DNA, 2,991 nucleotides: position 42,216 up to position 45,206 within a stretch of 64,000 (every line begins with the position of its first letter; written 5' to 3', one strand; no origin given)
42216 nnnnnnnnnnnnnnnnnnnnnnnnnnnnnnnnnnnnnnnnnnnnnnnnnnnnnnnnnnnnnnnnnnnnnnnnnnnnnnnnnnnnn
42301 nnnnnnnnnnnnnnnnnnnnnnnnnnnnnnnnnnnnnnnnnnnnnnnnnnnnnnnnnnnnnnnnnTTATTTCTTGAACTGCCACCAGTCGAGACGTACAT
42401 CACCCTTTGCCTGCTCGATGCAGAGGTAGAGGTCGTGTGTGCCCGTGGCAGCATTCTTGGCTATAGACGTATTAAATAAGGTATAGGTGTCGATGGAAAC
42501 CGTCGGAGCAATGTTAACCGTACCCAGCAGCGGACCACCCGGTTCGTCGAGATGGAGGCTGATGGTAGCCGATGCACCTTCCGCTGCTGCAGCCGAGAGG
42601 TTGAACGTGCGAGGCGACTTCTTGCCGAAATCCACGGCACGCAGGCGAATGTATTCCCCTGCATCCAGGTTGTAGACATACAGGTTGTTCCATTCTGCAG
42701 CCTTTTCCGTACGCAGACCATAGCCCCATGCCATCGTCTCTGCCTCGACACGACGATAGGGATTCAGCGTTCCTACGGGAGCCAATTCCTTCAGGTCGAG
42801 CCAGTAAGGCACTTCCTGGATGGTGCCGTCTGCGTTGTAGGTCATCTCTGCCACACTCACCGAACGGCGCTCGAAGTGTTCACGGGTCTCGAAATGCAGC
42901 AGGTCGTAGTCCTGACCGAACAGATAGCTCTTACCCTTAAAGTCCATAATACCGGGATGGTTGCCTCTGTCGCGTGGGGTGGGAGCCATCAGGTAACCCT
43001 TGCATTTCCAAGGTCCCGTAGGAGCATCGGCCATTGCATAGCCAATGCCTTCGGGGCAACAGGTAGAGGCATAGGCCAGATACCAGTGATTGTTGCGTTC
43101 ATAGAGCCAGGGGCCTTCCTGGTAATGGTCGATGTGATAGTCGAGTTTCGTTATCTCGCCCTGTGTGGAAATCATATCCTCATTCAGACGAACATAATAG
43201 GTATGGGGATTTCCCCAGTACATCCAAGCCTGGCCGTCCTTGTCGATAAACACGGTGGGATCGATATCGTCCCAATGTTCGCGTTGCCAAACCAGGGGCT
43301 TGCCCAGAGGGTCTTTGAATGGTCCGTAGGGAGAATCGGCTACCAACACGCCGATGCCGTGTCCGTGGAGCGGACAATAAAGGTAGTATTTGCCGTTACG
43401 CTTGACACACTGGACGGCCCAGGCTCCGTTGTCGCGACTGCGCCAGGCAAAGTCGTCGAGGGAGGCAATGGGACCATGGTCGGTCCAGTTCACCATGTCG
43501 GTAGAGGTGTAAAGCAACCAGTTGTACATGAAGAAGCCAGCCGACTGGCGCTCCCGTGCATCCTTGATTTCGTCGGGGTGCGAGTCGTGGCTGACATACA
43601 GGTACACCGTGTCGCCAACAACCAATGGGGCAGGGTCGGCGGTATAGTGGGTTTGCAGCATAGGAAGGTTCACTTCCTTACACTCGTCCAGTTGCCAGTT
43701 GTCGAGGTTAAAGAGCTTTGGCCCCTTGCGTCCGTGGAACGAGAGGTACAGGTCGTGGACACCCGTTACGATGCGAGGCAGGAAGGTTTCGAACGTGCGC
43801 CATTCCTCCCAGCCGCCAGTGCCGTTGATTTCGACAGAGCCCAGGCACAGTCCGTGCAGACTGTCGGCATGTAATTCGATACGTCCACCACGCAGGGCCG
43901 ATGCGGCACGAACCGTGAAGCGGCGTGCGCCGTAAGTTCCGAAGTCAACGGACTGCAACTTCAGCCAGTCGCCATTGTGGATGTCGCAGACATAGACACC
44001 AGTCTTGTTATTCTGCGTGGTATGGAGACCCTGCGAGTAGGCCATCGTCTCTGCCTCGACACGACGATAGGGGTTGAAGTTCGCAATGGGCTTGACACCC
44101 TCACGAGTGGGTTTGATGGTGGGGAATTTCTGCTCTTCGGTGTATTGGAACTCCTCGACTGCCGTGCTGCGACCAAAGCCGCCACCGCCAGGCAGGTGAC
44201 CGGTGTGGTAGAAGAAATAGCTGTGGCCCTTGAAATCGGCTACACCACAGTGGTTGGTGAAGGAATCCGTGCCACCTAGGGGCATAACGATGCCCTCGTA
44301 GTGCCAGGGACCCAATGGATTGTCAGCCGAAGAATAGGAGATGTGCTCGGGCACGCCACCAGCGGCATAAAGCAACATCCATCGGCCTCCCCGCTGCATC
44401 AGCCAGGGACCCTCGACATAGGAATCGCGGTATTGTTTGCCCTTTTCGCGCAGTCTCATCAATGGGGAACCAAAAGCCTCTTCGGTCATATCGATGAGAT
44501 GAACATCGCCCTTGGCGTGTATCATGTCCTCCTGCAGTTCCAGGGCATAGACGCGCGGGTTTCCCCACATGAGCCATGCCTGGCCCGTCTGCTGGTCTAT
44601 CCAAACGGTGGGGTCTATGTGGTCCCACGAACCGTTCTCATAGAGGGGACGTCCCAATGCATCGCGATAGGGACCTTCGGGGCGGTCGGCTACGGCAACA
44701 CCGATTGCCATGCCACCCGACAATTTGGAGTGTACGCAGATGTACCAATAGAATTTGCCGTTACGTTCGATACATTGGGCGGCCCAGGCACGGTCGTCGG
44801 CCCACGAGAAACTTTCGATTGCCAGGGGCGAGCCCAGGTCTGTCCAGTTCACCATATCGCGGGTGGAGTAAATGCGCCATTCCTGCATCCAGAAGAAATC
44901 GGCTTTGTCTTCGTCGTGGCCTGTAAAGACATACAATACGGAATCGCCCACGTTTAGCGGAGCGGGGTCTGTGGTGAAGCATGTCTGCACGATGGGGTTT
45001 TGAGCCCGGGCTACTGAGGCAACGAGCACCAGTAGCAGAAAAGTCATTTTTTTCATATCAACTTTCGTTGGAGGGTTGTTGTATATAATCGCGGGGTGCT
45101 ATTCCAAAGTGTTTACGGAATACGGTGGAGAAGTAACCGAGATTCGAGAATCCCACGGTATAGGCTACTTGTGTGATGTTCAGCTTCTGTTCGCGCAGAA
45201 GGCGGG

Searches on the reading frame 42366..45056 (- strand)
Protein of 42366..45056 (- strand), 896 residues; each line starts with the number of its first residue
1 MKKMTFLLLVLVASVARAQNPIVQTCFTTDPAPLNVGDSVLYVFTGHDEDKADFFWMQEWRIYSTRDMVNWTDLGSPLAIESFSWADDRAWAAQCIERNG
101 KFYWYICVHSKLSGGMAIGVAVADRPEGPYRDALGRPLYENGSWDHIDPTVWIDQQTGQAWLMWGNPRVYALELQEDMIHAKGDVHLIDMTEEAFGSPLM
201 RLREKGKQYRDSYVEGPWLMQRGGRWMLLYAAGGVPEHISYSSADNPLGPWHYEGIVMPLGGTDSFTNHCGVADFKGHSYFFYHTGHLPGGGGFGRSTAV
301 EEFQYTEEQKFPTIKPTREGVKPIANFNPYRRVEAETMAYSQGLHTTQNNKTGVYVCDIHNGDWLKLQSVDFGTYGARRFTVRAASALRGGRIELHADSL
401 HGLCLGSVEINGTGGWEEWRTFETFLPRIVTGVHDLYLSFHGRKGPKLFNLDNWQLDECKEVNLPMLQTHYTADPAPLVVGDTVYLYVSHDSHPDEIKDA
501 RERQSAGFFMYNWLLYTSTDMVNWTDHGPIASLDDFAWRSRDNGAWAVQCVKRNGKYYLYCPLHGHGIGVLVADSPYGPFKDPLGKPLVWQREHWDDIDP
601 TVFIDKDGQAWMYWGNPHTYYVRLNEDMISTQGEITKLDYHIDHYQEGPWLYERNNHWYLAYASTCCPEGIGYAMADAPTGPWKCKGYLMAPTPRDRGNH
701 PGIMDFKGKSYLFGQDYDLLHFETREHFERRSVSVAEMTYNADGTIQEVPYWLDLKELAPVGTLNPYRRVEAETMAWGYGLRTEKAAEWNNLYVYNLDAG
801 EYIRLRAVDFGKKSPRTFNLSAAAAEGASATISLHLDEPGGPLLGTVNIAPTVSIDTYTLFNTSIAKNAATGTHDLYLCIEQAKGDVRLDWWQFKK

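Call 8: search_protein_families(library=pfam, proteins=[window:42366-45056:-], max_evalue=0.001)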
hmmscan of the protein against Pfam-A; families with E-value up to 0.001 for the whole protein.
window:42366-45056:- (896 aa): 3 families
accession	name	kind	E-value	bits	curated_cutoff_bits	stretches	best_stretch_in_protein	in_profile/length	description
PF04616.20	Glyco_hydro_43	-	3.9e-84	282.8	32.2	2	19-308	2-285/288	Glycosyl hydrolases family 43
PF03422.21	CBM_6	-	2.8e-52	176.7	28.9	2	334-457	1-124/125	Carbohydrate binding module (family 6)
PF18099.7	CBM_35_2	-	4.5e-15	56.1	23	1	345-434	8-94/112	Carbohydrate binding module (family 35)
